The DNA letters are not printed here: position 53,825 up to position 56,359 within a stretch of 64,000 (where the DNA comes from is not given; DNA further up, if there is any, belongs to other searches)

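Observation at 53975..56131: DedA-family membrane domain fused to a class I FAD disulfide oxidoreductase, with an AhpD-like protein immediately downstream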

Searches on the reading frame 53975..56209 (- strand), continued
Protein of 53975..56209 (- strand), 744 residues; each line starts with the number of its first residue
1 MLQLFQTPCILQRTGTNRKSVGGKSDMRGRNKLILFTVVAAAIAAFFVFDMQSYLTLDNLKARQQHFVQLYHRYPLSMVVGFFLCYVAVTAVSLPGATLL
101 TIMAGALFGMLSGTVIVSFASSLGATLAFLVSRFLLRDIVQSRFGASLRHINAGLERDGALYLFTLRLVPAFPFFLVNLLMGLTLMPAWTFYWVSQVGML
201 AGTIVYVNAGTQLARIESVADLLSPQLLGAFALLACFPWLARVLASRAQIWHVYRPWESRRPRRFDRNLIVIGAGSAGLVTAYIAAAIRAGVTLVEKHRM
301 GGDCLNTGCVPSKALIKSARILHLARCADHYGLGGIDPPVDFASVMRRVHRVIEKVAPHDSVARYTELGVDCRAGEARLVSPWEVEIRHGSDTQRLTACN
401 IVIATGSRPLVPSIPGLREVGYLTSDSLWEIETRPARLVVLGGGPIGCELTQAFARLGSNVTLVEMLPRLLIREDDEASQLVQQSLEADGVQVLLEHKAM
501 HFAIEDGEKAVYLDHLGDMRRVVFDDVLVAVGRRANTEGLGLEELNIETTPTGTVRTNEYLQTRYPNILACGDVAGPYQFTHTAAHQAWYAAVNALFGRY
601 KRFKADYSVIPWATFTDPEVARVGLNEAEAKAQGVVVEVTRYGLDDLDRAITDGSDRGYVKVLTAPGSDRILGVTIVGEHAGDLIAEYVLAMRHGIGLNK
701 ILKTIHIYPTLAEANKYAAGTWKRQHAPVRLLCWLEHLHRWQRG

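Call 8: find_related_loci(query=window:53975-56131:-, collection=genome_contigs, flank=10000)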
Query window:53975-56131:- (718 aa) in genome_contigs; peptide patterns used: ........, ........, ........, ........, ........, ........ (x = any residue, [..] = any of these).
600 stretches matched a pattern (row limit reached: there are more); 540 encode a relative of the query (tblastn E <= 1e-3); the best 80 are kept; 80 distinct loci.
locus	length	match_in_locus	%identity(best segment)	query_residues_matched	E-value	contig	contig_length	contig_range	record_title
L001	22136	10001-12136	65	4-717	0e+0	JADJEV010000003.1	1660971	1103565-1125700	MAG: Candidatus Methylophosphatis roskildensis isolate Bjer_18-Q3-R1-45_BAT3C.347 tig00199789-10-16585870, whole genome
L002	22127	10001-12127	64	4-718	0e+0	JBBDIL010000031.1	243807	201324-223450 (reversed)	MAG: Burkholderiales bacterium isolate LejiaA_63_26 Lejia_A_78_length_243807_cov_15, whole genome shotgun sequence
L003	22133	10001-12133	65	1-718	0e+0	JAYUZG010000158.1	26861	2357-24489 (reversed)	MAG: Betaproteobacteria bacterium isolate GL15_Down_concoct_104 GL15_Down_concoct_104_157, whole genome shotgun sequence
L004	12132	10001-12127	64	4-718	0e+0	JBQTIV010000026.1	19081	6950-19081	MAG: Betaproteobacteria bacterium isolate SAW101 c_000000463174, whole genome shotgun sequence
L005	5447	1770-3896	64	4-718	0e+0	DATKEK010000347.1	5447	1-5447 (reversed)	MAG TPA_asm: Burkholderiales bacterium isolate SMAG_U14497 k141_1292285, whole genome shotgun sequence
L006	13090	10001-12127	65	4-718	0e+0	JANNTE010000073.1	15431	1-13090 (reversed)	MAG: Betaproteobacteria bacterium isolate SOY_31_concoct_354_sub SOY_31_k141_836820, whole genome shotgun sequence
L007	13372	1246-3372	64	4-718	0e+0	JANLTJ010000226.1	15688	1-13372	MAG: Betaproteobacteria bacterium isolate OTE_25_metabat_186 OTE_25_k141_2958169, whole genome shotgun sequence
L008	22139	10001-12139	63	4-718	0e+0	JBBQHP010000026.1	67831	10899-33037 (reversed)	MAG: Burkholderiales bacterium isolate Co_metawrap_896 Cmw_896_k141_18279795_length_67831_cov_12.9993, whole genome shot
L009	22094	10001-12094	66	19-718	0e+0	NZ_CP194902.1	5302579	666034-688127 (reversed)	Methylocaldum sp. GT1BB plasmid unnamed, complete sequence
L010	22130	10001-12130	66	6-718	0e+0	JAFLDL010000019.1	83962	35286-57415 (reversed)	MAG: Candidatus Accumulibacter necessarius isolate UW12-POB gnl_X_NEBHPJKH_19, whole genome shotgun sequence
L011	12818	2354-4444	65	20-718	0e+0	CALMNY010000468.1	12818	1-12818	MAG TPA_asm: uncultured Candidatus Competibacteraceae bacterium isolate SRR8868559_bin.111_CONCOCT_v1.1_MAG genome assem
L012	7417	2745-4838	66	20-718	0e+0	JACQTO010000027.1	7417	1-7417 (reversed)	MAG: Betaproteobacteria bacterium isolate NC_groundwater_1413_Ag_S-0.65um_62_47 S_p65_S5_coassembly_k141_537264, whole g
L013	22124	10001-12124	63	4-718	0e+0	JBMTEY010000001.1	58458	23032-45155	MAG: Burkholderiales bacterium isolate LKB_V2_S15_100percent_par_LKB_V2_S15_metabat.113_sub NODE_198_length_58458_cov_9.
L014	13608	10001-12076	66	28-718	0e+0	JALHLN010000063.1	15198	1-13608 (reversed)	MAG: Burkholderiales bacterium isolate Bin_20_2 c_000000015265, whole genome shotgun sequence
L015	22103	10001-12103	66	15-718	0e+0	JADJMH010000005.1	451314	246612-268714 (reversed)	MAG: Candidatus Accumulibacter proximus isolate EsbW_18-Q3-R4-48_BATAC.285 tig00004813-10-4512910, whole genome shotgun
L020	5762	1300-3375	65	25-718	0e+0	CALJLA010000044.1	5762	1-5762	MAG TPA_asm: uncultured proteobacterium isolate SRR7515930_bin.63_CONCOCT_v1.1_MAG genome assembly, contig: ERZ869936.58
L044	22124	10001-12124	62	4-718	0e+0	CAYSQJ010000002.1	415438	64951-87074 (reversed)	MAG TPA_asm: uncultured Bordetella sp. isolate SRP329715_co2_8 genome assembly, contig: NODE_18_length_415438_cov_58.093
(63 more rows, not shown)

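Call 11: find_encoding_contigs(protein=P0001, flank=10000, max_places=3)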
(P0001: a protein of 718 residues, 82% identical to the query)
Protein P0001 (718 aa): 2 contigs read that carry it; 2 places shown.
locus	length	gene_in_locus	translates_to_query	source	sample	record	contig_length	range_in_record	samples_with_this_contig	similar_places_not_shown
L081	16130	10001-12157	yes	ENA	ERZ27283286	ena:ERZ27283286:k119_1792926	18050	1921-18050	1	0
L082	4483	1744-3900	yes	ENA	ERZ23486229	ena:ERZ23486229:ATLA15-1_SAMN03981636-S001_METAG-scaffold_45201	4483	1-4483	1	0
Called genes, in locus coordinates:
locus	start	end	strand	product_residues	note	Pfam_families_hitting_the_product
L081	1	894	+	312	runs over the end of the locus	PF00698:Acyl_transf_1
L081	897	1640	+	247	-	PF00106:adh_short, PF08659:KR, PF13561:adh_short_C2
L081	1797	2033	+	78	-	PF14573:PP-binding_2 (weak), PF00550:PP-binding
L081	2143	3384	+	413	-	PF00109:ketoacyl-synt, PF02801:Ketoacyl-synt_C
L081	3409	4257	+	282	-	PF01063:Aminotran_4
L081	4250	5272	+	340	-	PF02618:YceG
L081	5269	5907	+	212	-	PF02223:Thymidylate_kin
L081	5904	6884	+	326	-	PF13177:DNA_pol3_delta2, PF09115:DNApol3-delta_C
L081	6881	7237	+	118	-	PF07238:PilZ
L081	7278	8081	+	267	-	PF01026:TatD_DNase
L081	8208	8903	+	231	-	-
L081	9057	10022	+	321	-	PF04055:Radical_SAM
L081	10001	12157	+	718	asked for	PF01262:AlaDh_PNT_C (faint), PF09335:VTT_dom, PF01134:GIDA (faint), PF07992:Pyr_redox_2, PF13450:NAD_binding_8 (faint), PF13434:Lys_Orn_oxgnase (weak), PF00070:Pyr_redox, PF02852:Pyr_redox_dim, +1 more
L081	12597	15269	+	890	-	PF00690:Cation_ATPase_N, PF00122:E1-E2_ATPase, PF00702:Hydrolase, PF08282:Hydrolase_3 (faint), PF00702:Hydrolase (weak)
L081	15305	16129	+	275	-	?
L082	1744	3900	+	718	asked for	PF01262:AlaDh_PNT_C (faint), PF09335:VTT_dom, PF01134:GIDA (faint), PF07992:Pyr_redox_2, PF13450:NAD_binding_8 (faint), PF13434:Lys_Orn_oxgnase (weak), PF00070:Pyr_redox, PF02852:Pyr_redox_dim, +1 more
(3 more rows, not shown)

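Call 12: find_encoding_contigs(protein=P0008, flank=10000, max_places=2)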
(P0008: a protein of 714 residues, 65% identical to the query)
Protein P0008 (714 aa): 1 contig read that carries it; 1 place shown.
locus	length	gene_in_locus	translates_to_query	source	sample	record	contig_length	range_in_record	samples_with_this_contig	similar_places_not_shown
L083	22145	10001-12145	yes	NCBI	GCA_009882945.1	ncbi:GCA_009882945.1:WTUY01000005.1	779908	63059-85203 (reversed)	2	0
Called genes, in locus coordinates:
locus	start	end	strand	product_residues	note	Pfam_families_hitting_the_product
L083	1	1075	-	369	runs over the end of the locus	PF00926:DHBP_synthase, PF00925:GTP_cyclohydro2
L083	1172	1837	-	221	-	PF00677:Lum_binding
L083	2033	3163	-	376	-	PF00383:dCMP_cyt_deam_1, PF14437:MafB19-deam (weak), PF01872:RibD_C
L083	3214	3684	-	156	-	PF22811:Zn_ribbon_NrdR, PF03477:ATP-cone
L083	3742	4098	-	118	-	PF05635:23S_rRNA_IVP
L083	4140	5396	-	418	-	PF00464:SHMT, PF00155:Aminotran_1_2 (faint)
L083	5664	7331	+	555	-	PF02463:SMC_N (faint), PF00005:ABC_tran, PF13304:AAA_21 (faint), PF12848:ABC_tran_Xtn, PF00005:ABC_tran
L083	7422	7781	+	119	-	PF07238:PilZ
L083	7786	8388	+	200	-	PF07638:Sigma70_ECF (weak), PF04542:Sigma70_r2, PF08281:Sigma70_r4_2, PF04545:Sigma70_r4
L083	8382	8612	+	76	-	PF13490:zf-HC2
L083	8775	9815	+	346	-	PF01135:PCMT (weak), PF01209:Ubie_methyltran, PF13489:Methyltransf_23, PF08241:Methyltransf_11, PF08242:Methyltransf_12, PF13649:Methyltransf_25, PF13847:Methyltransf_31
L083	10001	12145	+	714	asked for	PF09335:VTT_dom, PF01134:GIDA (weak), PF01262:AlaDh_PNT_C (faint), PF01266:DAO (faint), PF07992:Pyr_redox_2, PF13738:Pyr_redox_3, PF00070:Pyr_redox, PF02852:Pyr_redox_dim, +2 more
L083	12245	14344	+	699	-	PF07715:Plug, PF00593:TonB_dep_Rec_b-barrel, PF14905:OMP_b-brl_3 (weak)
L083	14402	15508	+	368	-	PF03929:PepSY_TM, PF03413:PepSY (faint)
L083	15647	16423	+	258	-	PF04784:DUF547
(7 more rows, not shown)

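Call 18: search_protein_families(library=ncbifam, proteins=[L003:8076-9038:+, L003:8986-10008:+, L003:12100-12960:+, L003:12964-13710:+, L003:13667-14347:+, L003:15072-16181:+, L044:7598-9007:+, L044:15240-16343:+, L044:16475-17329:+, L081:8208-8903:+], max_evalue=0.00001)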
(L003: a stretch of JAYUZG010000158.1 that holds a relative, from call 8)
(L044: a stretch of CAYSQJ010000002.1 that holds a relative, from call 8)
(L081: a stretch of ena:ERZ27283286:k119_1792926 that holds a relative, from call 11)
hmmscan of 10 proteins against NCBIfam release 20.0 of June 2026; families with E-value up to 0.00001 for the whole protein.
L003:8076-9038:+ (320 aa): 12 families
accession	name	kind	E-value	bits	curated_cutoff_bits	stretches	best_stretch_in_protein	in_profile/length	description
TIGR04167.1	rSAM_SeCys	equivalog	6.4e-135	449.2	300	1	16-318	2-303/303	arsenosugar biosynthesis radical SAM (seleno)protein ArsS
TIGR03962.1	mycofact_rSAM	equivalog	4.4e-11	42.5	265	1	25-162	15-149/339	mycofactocin radical SAM maturase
NF050035.1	rSAM_WgK_link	exception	3e-08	33.1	650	1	24-158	11-144/367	radical SAM/SPASM peptide maturase WgkB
TIGR04082.1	rSAM_for_selen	equivalog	3.8e-08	32.5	350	1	21-163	198-337/516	thio(seleno)oxazole modification radical SAM maturase SbtM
TIGR02668.1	moaA_archaeal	equivalog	5.1e-08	32.2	325.25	1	19-92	7-81/303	GTP 3',8-cyclase MoaA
NF001199.0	PRK00164.2-1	equivalog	6.2e-08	32.1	231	1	18-95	8-86/308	GTP 3',8-cyclase MoaA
TIGR02666.1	moaA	equivalog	1.1e-07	31.2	284.05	1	19-96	7-88/336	GTP 3',8-cyclase MoaA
NF049973.1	radical_Rv1681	equivalog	3.2e-07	29.6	380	1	29-162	79-211/326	Rv1681 family radical SAM protein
TIGR04078.1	rSAM_yydG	equivalog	3.3e-07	30.1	300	1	22-81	1-61/309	YydG family radical SAM peptide epimerase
TIGR04317.1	W_rSAM_matur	equivalog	1e-06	28.2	380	1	21-158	3-137/349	tungsten cofactor oxidoreductase radical SAM maturase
TIGR04051.1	rSAM_NirJ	equivalog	2.2e-06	26.9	515.45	1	27-177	7-154/354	heme d1 biosynthesis radical SAM protein NirJ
NF045574.1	sacti_mat_StsB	exception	7.8e-06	25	625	0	23-161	97-232/466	StsB family radical SAM/SPASM domain sactipeptide maturase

L003:8986-10008:+ (340 aa): 0 families

L003:12100-12960:+ (286 aa): 0 families

L003:12964-13710:+ (248 aa): 9 families
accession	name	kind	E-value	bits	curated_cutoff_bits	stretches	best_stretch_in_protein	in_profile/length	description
TIGR04283.1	glyco_like_mftF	equivalog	9.4e-86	287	182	1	26-245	2-221/221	TIGR04283 family arsenosugar biosynthesis glycosyltransferase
TIGR03965.1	mycofact_glyco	equivalog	7e-13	48.2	280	1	7-107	59-165/467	mycofactocin biosynthesis glycosyltransferase MftF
TIGR03937.1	PgaC_IcaA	equivalog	1.2e-12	47.5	422.3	1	20-122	42-151/407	poly-beta-1,6-N-acetyl-D-glucosamine synthase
TIGR03469.1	HpnB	hypoth_equivalog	3e-10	39.7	379.25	1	20-77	41-99/386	hopene-associated glycosyltransferase HpnB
NF041875.1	EPS_EpsD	equivalog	5.1e-10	39.3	370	1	26-108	2-91/325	exopolysaccharide biosynthesis glycosyltransferase EpsD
TIGR04182.1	glyco_TIGR04182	equivalog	7.2e-09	35.4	325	1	26-117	3-94/293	S-layer glycoprotein N-glycosyltransferase AglJ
NF010496.0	PRK13915.1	equivalog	8.5e-09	34.9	262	1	21-106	29-126/307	glucosyl-3-phosphoglycerate synthase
NF007482.0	PRK10073.1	equivalog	3.1e-07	29.7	423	1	21-115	4-96/334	glycosyltransferase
NF045692.1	OglycostaseCruG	equivalog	1.3e-06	27.6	600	1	19-74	37-92/386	2'-O-glycosyltransferase CruG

L003:13667-14347:+ (226 aa): 2 families
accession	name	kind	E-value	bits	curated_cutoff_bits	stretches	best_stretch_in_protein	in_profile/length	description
TIGR04282.1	glyco_like_cofC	hypoth_equivalog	5.9e-60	202.3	134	1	19-206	2-188/189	TIGR04282 family arsenosugar biosynthesis glycosyltransferase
TIGR03552.1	F420_cofC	equivalog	5.1e-10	39.3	105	1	29-212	11-189/196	2-phospho-L-lactate guanylyltransferase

L003:15072-16181:+ (369 aa): 13 families
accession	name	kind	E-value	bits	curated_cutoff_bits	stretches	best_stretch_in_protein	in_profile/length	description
TIGR03169.1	Nterm_to_SelD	hypoth_equivalog_domain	4.6e-114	381.5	310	1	4-366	2-365/365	pyridine nucleotide-disulfide oxidoreductase family protein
TIGR04369.1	fusion_not_SelD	hypoth_equivalog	8.8e-65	219.1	700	1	6-367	1-339/701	oxidoreductase/SelD-related fusion protein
TIGR02374.1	nitri_red_nirB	equivalog_domain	2.4e-11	42.8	578.35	1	4-286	1-281/794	nitrite reductase large subunit NirB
TIGR02053.1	MerA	equivalog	2.1e-09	36.9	454.45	1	145-310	165-330/465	mercury(II) reductase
TIGR01350.1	lipoamide_DH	equivalog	6.7e-09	35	408.8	1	146-284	169-310/461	dihydrolipoyl dehydrogenase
NF042949.2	3PPDioc_HcaD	equivalog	2.7e-08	33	450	1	4-286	4-279/386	3-phenylpropionate/cinnamic acid dioxygenase ferredoxin--NAD(+) reductase subunit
NF004943.0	PRK06292.2-1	equivalog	5.7e-08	31.9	432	1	116-284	140-309/456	dihydrolipoyl dehydrogenase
NF005883.0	PRK07845.1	equivalog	6.7e-08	31.9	479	1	134-287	167-318/466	NAD(P)H-quinone dehydrogenase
TIGR03385.1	CoA_CoA_reduc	equivalog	1.1e-07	31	578.8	1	139-286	141-286/439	CoA-disulfide reductase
NF046103.1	NOXase_Strep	equivalog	2.6e-07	30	600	1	97-305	101-308/442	H2O-forming NADH oxidase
NF011565.0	PRK14989.1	subfamily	1.5e-06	26.6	883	1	73-285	77-285/847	nitrite reductase large subunit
NF007286.0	PRK09754.1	equivalog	2.8e-06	26.4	447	1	4-285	6-279/400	phenylpropionate dioxygenase ferredoxin reductase subunit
NF003585.0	PRK05249.1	equivalog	8.7e-06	24.6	465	0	148-283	177-313/464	Si-specific NAD(P)(+) transhydrogenase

L044:7598-9007:+ (469 aa): 0 families

L044:15240-16343:+ (367 aa): 5 families
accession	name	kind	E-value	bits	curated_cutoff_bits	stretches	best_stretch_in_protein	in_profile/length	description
NF058607.1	GlBtMonoOxGbcA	equivalog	1.6e-21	76.3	670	1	10-198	26-225/420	glycine betaine monooxygenase oxygenase subunit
NF042946.1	3PPDioc_HcaE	equivalog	2e-13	50.2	830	1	20-117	19-118/450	3-phenylpropionate/cinnamic acid dioxygenase subunit alpha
TIGR03229.1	benzo_1_2_benA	equivalog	5e-12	45.4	780.95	1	21-114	20-115/433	benzoate 1,2-dioxygenase large subunit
NF041684.1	ant_diox_AndAc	equivalog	7.8e-12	44.5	750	1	6-121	12-130/418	anthranilate 1,2-dioxygenase large subunit AndAc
TIGR03228.1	anthran_1_2_A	equivalog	9.6e-11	41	671.9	1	22-114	21-115/438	anthranilate 1,2-dioxygenase large subunit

L044:16475-17329:+ (284 aa): 3 families
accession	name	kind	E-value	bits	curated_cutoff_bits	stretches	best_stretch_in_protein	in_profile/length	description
NF008557.0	PRK11493.1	equivalog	1.1e-44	152.7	250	1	2-279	2-278/281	3-mercaptopyruvate sulfurtransferase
NF040901.1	SeO3_TeO2_ExtH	equivalog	1.2e-10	41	200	1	37-272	78-348/430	selenite/tellurite reduction operon rhodanese-like protein ExtH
NF041203.1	rhodanese_LYCAU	equivalog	4e-07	29.8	115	0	109-134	98-123/126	rhodanese-related (seleno)protein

L081:8208-8903:+ (231 aa): 0 families

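Call 19: search_protein_families(library=pfam, proteins=[L003:8076-9038:+, L003:8986-10008:+, L003:12100-12960:+, L003:12964-13710:+, L003:13667-14347:+, L003:15072-16181:+, L044:7598-9007:+, L044:15240-16343:+, L044:16475-17329:+, L081:8208-8903:+], max_evalue=0.00001)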
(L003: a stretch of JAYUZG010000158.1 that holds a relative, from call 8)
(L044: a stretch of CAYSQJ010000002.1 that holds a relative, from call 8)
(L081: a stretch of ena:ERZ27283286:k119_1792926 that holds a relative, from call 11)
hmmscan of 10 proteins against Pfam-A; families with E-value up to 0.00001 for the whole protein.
L003:8076-9038:+ (320 aa): 2 families
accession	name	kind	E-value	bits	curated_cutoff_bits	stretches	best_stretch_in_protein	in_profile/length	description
PF12345.13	DUF3641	-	2.5e-51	173.7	24.9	1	182-317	1-134/134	Protein of unknown function (DUF3641)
PF04055.27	Radical_SAM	-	1.4e-09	38.7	29.5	1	26-167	1-144/166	Radical SAM superfamily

L003:8986-10008:+ (340 aa): 0 families

L003:12100-12960:+ (286 aa): 1 family
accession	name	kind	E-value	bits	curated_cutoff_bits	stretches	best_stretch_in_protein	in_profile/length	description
PF04784.19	DUF547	-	2.8e-23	82.7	27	1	99-209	5-125/125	Protein of unknown function, DUF547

L003:12964-13710:+ (248 aa): 2 families
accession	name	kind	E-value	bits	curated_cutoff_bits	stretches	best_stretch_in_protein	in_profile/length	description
PF00535.33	Glycos_transf_2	-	1.2e-19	71.3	23.3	1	26-144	1-128/168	Glycosyl transferase family 2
PF13641.12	Glyco_tranf_2_3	-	2.5e-09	37.9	27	1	25-208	3-210/230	Glycosyltransferase like family 2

L003:13667-14347:+ (226 aa): 1 family
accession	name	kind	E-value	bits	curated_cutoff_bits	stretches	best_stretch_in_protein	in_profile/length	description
PF09837.15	DUF2064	-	1.7e-29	102.6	25.8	1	57-174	4-120/120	Uncharacterized protein conserved in bacteria (DUF2064)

L003:15072-16181:+ (369 aa): 2 families
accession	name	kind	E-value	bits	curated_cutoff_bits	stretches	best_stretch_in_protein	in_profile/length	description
PF07992.20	Pyr_redox_2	-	1.7e-25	90.5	26.1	1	3-300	2-290/291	Pyridine nucleotide-disulphide oxidoreductase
PF00070.33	Pyr_redox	-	1.9e-06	28.7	22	1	150-220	2-67/82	Pyridine nucleotide-disulphide oxidoreductase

L044:7598-9007:+ (469 aa): 0 families

L044:15240-16343:+ (367 aa): 2 families
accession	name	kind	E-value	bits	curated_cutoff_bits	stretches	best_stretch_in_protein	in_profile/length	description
PF00848.25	Ring_hydroxyl_A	-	4e-40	138.4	24.9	1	173-361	13-204/208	Ring hydroxylating alpha subunit (catalytic domain)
PF00355.32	Rieske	-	1.3e-11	44.7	20.3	1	43-120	5-82/88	Rieske [2Fe-2S] domain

L044:16475-17329:+ (284 aa): 1 family
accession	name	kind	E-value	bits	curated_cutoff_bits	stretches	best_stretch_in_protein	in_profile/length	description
PF00581.25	Rhodanese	-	5.7e-28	97.8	22.2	2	8-129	1-101/102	Rhodanese-like domain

L081:8208-8903:+ (231 aa): 0 families
